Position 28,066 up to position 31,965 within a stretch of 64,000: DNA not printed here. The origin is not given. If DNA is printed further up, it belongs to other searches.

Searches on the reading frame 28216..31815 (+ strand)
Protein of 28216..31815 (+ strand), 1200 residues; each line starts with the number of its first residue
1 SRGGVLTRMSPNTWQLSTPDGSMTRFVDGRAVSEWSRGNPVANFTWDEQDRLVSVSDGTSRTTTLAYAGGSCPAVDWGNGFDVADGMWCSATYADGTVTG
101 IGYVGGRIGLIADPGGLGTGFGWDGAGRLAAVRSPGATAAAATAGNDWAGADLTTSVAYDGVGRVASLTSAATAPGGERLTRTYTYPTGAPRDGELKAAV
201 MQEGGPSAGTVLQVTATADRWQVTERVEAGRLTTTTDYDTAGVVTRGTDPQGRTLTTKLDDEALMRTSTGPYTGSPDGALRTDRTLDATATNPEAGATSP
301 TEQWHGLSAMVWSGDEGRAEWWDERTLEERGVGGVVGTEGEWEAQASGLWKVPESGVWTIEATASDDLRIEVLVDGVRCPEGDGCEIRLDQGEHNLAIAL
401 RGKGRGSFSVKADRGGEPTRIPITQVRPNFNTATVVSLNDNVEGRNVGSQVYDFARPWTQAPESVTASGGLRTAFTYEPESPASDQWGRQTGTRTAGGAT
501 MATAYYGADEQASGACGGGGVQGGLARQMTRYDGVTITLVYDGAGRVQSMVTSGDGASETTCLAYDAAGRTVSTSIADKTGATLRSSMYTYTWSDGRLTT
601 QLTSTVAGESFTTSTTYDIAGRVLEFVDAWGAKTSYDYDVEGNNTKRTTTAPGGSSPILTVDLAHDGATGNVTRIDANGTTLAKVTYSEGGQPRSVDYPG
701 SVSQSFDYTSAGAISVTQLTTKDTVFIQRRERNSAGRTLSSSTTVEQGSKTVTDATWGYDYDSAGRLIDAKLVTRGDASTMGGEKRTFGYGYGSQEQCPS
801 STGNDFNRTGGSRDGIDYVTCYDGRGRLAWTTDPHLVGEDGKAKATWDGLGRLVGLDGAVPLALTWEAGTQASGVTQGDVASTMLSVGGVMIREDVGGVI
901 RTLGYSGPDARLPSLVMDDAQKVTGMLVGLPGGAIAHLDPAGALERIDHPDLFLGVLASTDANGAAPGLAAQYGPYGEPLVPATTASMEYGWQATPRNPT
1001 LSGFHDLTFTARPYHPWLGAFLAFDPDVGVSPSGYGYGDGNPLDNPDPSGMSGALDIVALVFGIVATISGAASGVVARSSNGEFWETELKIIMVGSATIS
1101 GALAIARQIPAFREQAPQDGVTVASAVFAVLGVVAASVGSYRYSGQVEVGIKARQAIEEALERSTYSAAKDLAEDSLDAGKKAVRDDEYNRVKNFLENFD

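Call 59: predict_structure(alignment_id=A4)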
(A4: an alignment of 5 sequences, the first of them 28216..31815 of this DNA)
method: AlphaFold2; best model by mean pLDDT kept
length: 1200 residues; sequences in the alignment: 5
mean_pLDDT: 47.4   pTM: 0.37
mean pLDDT of the five models: 47.4, 41.7, 41.2, 40.5, 39.8
residues with pLDDT >= 90: 0; 70-90: 214; 50-70: 327; < 50: 659
segments of 3 or more residues with pLDDT < 50: 1-3, 73-86, 100-233, 240-333, 347-349, 415-514, 518-525, 764-767, 778-783, 799-807, 869-871, 886-891, 904-913, 930-934, 947-1200
pLDDT, mean of each block of 10 residues (from residue 1): 62 77 74 69 72 68 64 40 49 58 31 26 25 21 22 25 25 22 24 30 27 37 43 48 44 33 24 22 25 30 34 27 30 50 51 64 68 65 65 58 61 51 32 23 24 27 31 35 32 31 31 45 44 58 61 75 73 77 77 83 74 78 74 80 79 77 77 79 77 75 73 66 73 58 72 64 51 56 48 53 43 61 59 62 69 64 57 56 48 54 42 55 61 54 53 31 24 25 23 20 19 23 24 22 22 27 34 32 37 43 39 31 33 36 30 38 33 34 44 37
secondary structure, 60 per line:
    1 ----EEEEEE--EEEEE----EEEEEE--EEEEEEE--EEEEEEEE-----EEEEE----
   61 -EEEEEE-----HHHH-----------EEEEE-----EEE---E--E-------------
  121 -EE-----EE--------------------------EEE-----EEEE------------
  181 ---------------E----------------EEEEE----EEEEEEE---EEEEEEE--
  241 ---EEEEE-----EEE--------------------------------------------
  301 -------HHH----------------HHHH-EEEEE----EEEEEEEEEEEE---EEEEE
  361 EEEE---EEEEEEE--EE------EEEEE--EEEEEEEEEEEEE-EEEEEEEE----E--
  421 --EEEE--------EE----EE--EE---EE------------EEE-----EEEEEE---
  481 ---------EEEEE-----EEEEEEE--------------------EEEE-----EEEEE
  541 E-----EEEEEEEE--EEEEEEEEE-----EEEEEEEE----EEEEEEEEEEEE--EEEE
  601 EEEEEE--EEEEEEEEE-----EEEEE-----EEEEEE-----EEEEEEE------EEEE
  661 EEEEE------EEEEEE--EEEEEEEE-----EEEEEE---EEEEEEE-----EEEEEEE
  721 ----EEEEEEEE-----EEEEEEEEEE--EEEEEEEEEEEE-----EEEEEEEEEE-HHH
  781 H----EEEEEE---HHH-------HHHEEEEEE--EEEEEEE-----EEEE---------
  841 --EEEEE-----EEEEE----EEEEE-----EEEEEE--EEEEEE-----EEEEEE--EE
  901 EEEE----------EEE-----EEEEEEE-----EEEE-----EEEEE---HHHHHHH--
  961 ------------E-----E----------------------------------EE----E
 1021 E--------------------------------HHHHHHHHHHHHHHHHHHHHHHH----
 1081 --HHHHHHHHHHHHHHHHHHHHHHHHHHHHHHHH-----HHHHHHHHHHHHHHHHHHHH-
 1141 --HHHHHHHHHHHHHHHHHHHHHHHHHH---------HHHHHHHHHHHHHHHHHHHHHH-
elements in order (helices of 4 or more, strands of 3 or more residues): E5-10 E13-17 E22-27 E30-36 E39-46 E52-56 E62-67 H73-76 E88-92 E98-100 E157-159 E165-168 E213-217 E222-228 E232-238 E244-248 E254-256 H327-330 E332-336 E341-352 E356-364 E368-374 E385-389 E392-404 E406-413 E423-426 E464-466 E472-477 E490-494 E500-506 E527-530 E536-541 E547-554 E557-565 E571-578 E583-594 E597-606 E609-617 E623-627 E633-638 E644-650 E657-665 E672-677 E680-687 E693-698 E702-708 E714-720 E725-732 E738-747 E750-761 E767-776 H778-781 E786-791 E808-813 E816-822 E828-831 E843-847 E853-857 E862-866 E872-877 E880-885 E891-896 E899-904 E915-917 E923-929 E935-938 E944-948 H952-958 H1054-1076 H1083-1114 H1120-1139 H1143-1168 H1178-1199
